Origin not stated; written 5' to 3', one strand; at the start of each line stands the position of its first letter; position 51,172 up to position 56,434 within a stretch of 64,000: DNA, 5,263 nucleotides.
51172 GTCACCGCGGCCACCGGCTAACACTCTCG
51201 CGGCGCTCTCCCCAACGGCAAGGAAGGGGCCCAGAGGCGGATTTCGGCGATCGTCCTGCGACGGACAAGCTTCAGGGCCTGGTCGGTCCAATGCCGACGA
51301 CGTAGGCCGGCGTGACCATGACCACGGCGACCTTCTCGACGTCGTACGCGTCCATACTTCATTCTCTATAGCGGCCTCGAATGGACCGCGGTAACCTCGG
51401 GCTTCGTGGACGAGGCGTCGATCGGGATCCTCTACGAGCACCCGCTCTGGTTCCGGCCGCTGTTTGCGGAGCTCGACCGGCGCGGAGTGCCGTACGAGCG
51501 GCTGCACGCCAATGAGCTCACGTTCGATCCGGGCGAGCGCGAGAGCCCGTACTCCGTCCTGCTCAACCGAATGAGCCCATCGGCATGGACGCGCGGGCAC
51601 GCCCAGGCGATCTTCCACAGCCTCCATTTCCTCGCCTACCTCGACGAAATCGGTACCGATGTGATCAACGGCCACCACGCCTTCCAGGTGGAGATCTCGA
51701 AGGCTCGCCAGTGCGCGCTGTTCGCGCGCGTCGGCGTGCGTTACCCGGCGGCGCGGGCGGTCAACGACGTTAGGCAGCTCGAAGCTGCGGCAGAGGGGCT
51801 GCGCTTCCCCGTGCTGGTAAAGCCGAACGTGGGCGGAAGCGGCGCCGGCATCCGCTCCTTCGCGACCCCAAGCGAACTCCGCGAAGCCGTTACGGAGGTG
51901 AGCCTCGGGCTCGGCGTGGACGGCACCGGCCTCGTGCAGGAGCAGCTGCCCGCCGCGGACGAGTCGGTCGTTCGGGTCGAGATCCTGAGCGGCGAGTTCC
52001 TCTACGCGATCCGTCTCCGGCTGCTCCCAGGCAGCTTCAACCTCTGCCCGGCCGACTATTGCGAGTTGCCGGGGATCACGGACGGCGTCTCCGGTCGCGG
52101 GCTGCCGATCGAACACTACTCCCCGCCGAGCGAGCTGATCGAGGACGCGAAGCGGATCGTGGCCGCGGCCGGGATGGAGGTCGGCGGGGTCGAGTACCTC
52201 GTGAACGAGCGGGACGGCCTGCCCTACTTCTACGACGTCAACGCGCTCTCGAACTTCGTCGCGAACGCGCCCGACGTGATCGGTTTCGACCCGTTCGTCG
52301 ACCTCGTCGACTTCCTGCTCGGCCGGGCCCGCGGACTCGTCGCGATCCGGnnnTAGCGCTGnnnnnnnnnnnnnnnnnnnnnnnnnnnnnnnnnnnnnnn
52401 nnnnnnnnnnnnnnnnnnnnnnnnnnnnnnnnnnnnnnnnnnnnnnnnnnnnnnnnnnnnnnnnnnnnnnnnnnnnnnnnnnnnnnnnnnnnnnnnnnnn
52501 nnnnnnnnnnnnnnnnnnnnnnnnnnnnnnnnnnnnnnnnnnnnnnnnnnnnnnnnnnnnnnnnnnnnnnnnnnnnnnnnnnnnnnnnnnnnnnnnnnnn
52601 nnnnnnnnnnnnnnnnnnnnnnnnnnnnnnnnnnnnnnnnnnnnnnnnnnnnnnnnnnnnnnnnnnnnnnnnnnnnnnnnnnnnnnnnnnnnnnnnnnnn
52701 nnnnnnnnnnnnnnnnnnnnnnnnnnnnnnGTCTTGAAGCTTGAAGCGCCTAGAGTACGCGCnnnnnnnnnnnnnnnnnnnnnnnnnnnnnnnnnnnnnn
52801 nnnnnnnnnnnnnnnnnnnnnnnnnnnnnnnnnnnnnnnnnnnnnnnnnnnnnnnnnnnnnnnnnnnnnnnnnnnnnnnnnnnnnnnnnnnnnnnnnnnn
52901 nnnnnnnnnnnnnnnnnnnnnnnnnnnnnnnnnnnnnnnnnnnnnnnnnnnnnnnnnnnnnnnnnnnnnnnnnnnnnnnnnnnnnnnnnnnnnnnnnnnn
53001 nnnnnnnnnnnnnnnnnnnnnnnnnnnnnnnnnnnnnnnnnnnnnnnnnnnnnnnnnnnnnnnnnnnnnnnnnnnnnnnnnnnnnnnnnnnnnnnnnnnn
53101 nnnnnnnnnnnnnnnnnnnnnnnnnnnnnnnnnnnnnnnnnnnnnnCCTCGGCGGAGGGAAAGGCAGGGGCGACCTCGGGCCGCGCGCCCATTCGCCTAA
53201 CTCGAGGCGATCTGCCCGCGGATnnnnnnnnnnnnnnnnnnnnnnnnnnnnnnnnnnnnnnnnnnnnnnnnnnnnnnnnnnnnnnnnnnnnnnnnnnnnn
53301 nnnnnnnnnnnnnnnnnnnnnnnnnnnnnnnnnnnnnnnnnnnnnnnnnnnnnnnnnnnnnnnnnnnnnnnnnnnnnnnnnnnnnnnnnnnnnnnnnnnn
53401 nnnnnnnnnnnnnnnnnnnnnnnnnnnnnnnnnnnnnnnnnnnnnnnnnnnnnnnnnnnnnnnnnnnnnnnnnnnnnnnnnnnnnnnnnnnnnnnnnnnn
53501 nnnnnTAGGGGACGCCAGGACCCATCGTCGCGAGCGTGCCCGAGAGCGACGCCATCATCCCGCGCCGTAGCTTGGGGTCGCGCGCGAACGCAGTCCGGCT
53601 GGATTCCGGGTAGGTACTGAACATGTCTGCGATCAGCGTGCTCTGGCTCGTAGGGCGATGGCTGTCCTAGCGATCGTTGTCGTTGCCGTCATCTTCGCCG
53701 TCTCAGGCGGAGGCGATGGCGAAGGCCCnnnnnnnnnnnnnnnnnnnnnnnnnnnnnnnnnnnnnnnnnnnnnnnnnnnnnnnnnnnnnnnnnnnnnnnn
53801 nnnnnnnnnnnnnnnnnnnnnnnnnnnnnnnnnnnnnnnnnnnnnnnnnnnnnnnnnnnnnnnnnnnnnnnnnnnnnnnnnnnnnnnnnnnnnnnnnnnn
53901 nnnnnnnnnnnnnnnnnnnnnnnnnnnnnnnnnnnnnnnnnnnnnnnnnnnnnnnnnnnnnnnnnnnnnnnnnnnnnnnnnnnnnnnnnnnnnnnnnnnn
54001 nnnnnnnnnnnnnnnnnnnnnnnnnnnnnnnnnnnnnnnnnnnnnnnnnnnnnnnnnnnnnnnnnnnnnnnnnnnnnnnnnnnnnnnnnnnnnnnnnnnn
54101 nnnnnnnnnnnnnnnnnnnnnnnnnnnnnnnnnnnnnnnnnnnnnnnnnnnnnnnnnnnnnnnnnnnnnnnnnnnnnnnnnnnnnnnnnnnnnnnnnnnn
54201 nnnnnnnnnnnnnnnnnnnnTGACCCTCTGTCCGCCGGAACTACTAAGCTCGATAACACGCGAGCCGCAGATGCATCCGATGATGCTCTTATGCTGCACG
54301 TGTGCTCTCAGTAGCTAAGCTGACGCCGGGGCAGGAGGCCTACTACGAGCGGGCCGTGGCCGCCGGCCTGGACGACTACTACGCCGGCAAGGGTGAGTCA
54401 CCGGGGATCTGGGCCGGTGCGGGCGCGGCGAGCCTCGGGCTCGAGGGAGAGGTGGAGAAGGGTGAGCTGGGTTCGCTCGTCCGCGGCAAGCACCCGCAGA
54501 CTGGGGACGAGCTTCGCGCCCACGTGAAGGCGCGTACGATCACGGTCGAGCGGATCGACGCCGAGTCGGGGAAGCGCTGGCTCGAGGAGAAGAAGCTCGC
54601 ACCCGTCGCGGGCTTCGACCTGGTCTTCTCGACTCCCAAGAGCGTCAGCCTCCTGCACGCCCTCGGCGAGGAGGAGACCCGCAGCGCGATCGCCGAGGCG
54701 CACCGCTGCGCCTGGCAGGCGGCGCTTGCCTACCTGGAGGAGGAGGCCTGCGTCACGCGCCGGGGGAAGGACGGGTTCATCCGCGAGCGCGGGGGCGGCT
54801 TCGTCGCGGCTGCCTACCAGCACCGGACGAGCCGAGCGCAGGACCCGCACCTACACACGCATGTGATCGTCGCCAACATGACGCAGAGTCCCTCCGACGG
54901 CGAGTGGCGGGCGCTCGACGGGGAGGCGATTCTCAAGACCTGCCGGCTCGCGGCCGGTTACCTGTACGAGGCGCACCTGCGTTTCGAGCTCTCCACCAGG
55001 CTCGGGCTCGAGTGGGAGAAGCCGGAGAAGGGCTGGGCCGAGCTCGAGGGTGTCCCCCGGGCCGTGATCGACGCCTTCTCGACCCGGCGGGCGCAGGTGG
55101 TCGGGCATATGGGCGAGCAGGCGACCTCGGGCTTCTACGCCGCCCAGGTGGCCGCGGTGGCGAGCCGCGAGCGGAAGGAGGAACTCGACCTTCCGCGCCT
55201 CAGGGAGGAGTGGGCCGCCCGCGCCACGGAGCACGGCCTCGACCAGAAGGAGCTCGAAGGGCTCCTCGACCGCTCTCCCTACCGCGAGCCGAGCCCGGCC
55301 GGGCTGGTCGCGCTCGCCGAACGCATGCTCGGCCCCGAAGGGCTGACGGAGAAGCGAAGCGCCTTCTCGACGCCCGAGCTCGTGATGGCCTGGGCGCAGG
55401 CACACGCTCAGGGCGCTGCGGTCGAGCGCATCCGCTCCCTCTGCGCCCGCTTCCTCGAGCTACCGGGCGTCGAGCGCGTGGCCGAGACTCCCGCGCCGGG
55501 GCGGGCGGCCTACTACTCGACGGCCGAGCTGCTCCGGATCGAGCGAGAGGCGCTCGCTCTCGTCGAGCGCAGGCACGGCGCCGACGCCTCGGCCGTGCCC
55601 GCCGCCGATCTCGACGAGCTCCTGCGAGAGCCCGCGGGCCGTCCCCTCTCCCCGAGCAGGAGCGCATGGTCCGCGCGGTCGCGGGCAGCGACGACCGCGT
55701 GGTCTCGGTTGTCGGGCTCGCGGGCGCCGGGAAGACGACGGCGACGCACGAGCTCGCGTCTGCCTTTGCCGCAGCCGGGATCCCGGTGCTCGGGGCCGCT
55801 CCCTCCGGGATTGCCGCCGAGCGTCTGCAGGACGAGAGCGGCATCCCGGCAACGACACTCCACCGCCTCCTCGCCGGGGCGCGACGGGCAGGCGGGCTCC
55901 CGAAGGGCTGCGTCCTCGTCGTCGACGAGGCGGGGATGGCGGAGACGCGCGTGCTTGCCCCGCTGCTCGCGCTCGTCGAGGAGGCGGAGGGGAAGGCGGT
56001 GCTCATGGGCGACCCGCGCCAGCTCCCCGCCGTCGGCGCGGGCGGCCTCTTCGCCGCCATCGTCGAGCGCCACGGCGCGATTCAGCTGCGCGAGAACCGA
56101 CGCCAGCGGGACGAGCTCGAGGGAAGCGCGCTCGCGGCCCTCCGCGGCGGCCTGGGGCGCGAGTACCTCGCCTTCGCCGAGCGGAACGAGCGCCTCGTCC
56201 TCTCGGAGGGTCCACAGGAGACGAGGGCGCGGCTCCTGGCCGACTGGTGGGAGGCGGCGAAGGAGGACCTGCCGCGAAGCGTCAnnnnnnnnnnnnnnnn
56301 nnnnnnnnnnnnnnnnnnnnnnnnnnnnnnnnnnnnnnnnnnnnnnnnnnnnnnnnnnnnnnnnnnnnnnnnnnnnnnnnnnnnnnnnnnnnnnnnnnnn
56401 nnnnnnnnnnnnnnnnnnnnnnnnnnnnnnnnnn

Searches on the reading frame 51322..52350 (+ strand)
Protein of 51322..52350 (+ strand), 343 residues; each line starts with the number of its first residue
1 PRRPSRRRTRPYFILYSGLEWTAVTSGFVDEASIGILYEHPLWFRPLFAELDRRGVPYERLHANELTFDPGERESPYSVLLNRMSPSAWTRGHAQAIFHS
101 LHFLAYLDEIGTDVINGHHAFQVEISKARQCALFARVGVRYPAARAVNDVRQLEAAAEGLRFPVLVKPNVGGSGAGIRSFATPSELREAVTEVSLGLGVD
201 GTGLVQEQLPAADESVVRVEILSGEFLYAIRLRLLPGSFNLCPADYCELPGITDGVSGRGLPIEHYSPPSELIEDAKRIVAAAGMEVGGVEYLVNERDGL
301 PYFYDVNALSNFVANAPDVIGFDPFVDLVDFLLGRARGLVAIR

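Call 17: search_protein_families(library=pfam, proteins=[window:51322-52350:+], max_evalue=0.001)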
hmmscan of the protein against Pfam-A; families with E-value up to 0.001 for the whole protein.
window:51322-52350:+ (343 aa): 3 families
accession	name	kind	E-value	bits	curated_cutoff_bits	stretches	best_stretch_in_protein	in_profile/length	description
PF02786.22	CPSase_L_D2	-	9.9e-06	25.6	19.8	1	135-192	10-69/211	Carbamoyl-phosphate synthase L chain, ATP binding domain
PF07478.18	Dala_Dala_lig_C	-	0.00019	21.5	24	1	151-193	26-68/204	D-ala D-ala ligase C-terminus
PF22626.3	LysX_preATP_grasp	-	0.00054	20.5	27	0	47-121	15-82/84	LysX preATP-grasp domain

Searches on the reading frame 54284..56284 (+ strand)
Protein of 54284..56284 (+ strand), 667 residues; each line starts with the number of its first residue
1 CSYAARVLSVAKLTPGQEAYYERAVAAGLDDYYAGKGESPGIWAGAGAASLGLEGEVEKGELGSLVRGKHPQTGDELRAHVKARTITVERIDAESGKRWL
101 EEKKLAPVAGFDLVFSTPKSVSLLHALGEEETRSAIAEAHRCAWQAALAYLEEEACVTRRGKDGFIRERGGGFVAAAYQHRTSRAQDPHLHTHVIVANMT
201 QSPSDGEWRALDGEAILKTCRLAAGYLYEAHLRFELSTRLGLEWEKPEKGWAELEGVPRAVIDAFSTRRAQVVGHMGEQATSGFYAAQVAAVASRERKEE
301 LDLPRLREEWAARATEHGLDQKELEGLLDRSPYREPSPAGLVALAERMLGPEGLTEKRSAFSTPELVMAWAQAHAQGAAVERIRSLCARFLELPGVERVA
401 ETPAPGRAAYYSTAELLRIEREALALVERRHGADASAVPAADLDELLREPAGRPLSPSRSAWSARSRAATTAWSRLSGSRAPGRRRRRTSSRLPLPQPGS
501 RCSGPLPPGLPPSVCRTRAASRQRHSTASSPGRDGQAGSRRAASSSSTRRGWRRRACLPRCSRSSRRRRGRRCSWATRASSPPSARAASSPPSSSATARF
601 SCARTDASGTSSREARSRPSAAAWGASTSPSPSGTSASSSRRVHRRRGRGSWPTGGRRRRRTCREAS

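Call 17: search_protein_families(library=pfam, proteins=[window:54284-56284:+], max_evalue=0.001)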
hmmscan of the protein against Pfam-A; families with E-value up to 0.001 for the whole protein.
window:54284-56284:+ (667 aa): 1 family
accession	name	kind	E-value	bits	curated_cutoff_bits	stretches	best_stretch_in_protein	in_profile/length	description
PF08751.17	TrwC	-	1.2e-82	278.1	25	1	18-316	5-285/286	TrwC relaxase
